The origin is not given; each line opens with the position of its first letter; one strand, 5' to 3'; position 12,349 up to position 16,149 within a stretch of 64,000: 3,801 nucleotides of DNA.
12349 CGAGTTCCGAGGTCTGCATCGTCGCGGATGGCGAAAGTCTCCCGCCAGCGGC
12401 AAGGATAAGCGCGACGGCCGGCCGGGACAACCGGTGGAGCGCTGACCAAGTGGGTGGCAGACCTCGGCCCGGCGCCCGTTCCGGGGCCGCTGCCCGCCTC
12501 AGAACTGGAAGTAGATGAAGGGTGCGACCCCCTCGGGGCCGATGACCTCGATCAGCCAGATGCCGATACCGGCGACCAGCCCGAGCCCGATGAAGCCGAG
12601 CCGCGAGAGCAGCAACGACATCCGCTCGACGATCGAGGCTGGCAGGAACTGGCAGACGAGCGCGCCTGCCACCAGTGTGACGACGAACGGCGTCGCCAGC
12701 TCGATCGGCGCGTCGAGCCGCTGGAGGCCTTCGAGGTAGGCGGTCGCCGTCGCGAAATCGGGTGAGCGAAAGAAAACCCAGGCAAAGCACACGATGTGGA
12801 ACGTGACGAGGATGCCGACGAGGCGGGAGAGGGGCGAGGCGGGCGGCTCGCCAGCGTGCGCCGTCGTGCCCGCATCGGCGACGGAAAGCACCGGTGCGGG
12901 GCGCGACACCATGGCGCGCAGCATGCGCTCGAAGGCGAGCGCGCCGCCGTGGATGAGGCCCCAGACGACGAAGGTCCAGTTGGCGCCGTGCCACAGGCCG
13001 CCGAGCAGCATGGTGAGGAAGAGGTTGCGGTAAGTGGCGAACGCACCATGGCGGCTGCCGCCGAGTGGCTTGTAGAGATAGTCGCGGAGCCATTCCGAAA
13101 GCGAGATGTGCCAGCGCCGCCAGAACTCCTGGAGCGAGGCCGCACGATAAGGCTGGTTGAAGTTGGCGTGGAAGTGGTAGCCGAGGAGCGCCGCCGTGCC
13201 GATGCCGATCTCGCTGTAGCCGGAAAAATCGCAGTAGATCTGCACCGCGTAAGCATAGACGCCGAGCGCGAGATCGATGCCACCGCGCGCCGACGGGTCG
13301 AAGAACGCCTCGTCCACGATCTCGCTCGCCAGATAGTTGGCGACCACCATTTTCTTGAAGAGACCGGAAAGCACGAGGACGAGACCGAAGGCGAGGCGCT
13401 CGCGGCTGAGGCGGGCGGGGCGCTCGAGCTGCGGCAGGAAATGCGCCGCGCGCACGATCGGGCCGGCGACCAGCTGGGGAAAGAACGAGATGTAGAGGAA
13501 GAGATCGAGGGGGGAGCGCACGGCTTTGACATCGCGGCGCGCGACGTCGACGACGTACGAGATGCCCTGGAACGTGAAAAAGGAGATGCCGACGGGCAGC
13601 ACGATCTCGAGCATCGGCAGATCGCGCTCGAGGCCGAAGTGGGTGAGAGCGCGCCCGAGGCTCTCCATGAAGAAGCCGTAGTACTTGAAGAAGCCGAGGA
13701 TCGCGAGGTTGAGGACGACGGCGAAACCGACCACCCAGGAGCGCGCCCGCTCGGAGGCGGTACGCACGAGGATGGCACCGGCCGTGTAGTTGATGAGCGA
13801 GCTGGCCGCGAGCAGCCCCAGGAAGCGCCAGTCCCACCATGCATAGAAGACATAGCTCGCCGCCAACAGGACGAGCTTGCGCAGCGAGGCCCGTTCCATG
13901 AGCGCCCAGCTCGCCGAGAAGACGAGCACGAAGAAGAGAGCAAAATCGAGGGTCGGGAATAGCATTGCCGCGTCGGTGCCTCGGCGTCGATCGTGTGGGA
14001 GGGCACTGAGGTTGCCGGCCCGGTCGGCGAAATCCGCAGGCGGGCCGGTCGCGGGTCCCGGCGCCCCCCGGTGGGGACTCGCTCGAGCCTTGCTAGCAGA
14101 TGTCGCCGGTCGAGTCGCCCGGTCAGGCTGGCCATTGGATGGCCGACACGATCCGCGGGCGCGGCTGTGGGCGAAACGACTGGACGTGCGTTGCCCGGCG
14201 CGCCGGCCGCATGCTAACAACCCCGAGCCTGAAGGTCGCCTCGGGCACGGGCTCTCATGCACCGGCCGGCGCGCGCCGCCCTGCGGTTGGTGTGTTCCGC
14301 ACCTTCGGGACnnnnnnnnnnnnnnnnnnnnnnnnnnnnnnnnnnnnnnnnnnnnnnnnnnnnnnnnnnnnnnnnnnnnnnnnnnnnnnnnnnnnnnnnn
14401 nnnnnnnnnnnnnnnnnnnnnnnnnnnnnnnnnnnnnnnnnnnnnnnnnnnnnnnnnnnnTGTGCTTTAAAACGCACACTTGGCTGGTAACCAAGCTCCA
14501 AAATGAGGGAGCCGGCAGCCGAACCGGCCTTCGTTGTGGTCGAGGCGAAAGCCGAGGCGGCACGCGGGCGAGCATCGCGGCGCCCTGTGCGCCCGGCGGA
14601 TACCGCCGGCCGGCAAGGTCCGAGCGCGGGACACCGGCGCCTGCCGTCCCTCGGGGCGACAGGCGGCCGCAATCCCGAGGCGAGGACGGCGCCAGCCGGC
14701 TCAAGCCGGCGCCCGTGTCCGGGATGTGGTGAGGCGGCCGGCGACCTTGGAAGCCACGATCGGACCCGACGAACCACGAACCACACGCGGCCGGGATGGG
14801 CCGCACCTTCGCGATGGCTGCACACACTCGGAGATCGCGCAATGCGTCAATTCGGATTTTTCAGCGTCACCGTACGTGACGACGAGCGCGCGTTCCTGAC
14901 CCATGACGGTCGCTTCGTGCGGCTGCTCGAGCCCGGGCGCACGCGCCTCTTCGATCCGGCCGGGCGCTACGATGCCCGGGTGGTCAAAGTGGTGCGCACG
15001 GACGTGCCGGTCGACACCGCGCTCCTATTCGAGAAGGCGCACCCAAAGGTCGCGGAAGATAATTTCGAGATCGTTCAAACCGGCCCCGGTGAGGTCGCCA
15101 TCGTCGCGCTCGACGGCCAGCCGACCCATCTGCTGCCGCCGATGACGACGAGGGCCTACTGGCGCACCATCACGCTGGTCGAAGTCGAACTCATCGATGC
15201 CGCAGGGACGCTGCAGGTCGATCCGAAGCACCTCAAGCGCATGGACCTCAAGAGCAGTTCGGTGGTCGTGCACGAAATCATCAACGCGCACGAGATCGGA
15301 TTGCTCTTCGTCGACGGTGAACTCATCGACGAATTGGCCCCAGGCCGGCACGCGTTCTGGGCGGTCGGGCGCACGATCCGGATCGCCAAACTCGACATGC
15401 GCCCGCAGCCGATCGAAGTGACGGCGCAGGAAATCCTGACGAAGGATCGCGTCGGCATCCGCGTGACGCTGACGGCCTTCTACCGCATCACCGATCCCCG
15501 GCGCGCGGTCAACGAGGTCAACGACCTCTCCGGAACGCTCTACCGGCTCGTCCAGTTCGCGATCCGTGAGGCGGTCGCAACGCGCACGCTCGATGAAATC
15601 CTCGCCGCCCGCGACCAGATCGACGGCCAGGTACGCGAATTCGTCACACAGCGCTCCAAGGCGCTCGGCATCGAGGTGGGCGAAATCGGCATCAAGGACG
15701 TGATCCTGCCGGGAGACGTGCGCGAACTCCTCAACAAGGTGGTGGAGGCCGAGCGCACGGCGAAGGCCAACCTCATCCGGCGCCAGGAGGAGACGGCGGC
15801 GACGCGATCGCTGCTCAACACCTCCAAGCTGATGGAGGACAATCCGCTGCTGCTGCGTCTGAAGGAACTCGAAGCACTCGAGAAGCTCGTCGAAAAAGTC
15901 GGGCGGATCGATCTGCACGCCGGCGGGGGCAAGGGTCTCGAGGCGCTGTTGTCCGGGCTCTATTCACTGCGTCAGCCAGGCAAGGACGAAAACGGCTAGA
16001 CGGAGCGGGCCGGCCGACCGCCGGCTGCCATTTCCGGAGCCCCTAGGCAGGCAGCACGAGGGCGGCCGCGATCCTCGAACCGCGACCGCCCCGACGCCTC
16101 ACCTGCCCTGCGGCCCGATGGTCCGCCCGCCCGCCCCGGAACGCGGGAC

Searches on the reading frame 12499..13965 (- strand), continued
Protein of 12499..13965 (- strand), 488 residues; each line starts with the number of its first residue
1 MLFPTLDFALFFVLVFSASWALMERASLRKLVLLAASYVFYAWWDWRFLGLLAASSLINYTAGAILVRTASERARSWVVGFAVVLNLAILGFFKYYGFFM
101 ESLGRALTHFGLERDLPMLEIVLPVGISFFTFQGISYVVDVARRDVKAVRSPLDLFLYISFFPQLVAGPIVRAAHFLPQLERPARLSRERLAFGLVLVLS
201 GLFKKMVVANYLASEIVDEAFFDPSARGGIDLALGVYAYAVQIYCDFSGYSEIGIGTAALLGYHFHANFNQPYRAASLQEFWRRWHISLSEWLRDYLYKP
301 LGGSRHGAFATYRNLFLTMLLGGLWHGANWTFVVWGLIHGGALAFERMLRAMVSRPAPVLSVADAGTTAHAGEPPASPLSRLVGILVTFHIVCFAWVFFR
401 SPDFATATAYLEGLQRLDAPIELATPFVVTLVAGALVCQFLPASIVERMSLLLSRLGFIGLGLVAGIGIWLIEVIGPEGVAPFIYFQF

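Call 14: find_related_loci(query=window:12499-13965:-, collection=genome_contigs, flank=10000)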
Query window:12499-13965:- (488 aa) in genome_contigs; peptide patterns used: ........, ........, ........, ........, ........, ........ (x = any residue, [..] = any of these).
600 stretches matched a pattern (row limit reached: there are more); 600 encode a relative of the query (tblastn E <= 1e-3); the best 80 are kept; 80 distinct loci.
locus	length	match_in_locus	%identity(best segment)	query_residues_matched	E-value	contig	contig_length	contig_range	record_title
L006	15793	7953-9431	55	1-488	1e-172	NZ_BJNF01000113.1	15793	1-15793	Nitrobacter winogradskyi strain NBRC 14297 sequence113, whole genome shotgun sequence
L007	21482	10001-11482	56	1-488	3e-160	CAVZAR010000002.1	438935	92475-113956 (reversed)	MAG: uncultured proteobacterium isolate MFD02416.bin.1.127 genome assembly, contig: contig_15722, whole genome shotgun s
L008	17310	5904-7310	51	1-488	3e-149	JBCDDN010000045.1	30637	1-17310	MAG: Pseudomonadota bacterium isolate P01_G01_bin.41 k141_1402246_length_30637_cov_22.4582, whole genome shotgun sequenc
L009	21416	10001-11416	48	1-488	7e-133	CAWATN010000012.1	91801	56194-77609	MAG: uncultured Thermoleophilia bacterium isolate MFD02134.bin.1.209 genome assembly, contig: contig_51601, whole genome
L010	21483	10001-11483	60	1-488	3e-138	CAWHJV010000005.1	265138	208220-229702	MAG: uncultured proteobacterium isolate MFD01721.bin.2.134 genome assembly, contig: contig_23449, whole genome shotgun s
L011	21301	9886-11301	48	1-488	9e-132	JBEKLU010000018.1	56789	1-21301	MAG: Roseiarcus sp. isolate SPRUCE 378 SPRUCE_378_18, whole genome shotgun sequence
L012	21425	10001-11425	47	1-488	4e-129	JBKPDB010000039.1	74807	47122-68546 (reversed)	MAG: Actinomycetota bacterium isolate GB_EKS_MAG_00035 GB_EKS_000000085181, whole genome shotgun sequence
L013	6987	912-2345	45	1-488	5e-129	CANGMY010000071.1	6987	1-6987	MAG: Microthrixaceae bacterium isolate Jr-28jun17-143 genome assembly, contig: Jr-28jun17-C16356, whole genome shotgun s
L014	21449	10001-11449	44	1-488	2e-127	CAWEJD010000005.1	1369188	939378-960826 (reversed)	MAG: uncultured Microthrixaceae bacterium isolate MFD05942.bin.2.79 genome assembly, contig: contig_923, whole genome sh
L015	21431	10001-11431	48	1-488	7e-124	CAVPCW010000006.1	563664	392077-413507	MAG: uncultured Actinomycetes bacterium isolate MFD00032.bin.1.211 genome assembly, contig: contig_17796, whole genome s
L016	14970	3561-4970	50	1-488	5e-131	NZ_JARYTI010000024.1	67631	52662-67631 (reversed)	Sphingomonas sp. AR_OL41 NODE_24_length_67631_cov_26.660687, whole genome shotgun sequence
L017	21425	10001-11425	46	1-488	7e-124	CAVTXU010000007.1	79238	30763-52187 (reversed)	MAG: uncultured Actinomycetes bacterium isolate MFD06714.bin.3.60 genome assembly, contig: contig_18612, whole genome sh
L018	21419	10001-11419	45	1-488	1e-122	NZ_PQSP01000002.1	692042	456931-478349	Saezia sanguinis strain CNM695-12 CUZ56_2, whole genome shotgun sequence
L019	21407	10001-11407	47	1-488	5e-122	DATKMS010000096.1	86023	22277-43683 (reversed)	MAG TPA_asm: Candidatus Margulisiibacteriota bacterium isolate SMAG_U14717 k141_1968815, whole genome shotgun sequence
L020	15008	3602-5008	44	1-488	4e-122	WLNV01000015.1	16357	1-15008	MAG: Actinomycetota bacterium isolate UFOp-RH-23may17-226 RH-23may17-226-c15, whole genome shotgun sequence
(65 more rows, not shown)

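Call 53: search_protein_families(library=padloc, proteins=[window:12499-13965:-], max_evalue=0.01)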
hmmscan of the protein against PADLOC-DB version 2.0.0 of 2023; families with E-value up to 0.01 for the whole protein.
window:12499-13965:- (488 aa): 0 families

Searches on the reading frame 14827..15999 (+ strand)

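Call 3: search_protein_families(library=pfam, proteins=[window:14827-15999:+], max_evalue=0.01)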
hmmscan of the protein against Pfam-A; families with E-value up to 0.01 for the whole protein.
window:14827-15999:+ (390 aa): 2 families
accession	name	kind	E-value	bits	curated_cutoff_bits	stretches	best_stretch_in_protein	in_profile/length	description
PF01145.31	Band_7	-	1.7e-30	106.8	23.6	1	151-322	2-175/176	SPFH domain / Band 7 family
PF13421.11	Band_7_1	-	0.00029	21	24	1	231-306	130-207/211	SPFH domain-Band 7 family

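Call 6: search_protein_families(library=ncbifam, proteins=[window:14827-15999:+], max_evalue=0.01)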
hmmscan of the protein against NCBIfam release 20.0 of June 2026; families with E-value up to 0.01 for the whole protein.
window:14827-15999:+ (390 aa): 4 families
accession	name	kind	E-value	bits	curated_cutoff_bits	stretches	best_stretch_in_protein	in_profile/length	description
TIGR01933.1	hflK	equivalog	1e-13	51.3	159.4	1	200-324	50-176/261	FtsH protease activity modulator HflK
NF008181.0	PRK10930.1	equivalog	2.8e-05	23.1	660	1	202-321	148-269/419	FtsH protease activity modulator HflK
TIGR01932.1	hflC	equivalog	7e-05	21.8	134.4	1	250-328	162-240/318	protease modulator HflC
NF008259.0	PRK11029.1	equivalog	0.0012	17.9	427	1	266-325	187-246/334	protease modulator HflC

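Call 53: search_protein_families(library=padloc, proteins=[window:14827-15999:+], max_evalue=0.01)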
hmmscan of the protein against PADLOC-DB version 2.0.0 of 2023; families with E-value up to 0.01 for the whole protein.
window:14827-15999:+ (390 aa): 0 families
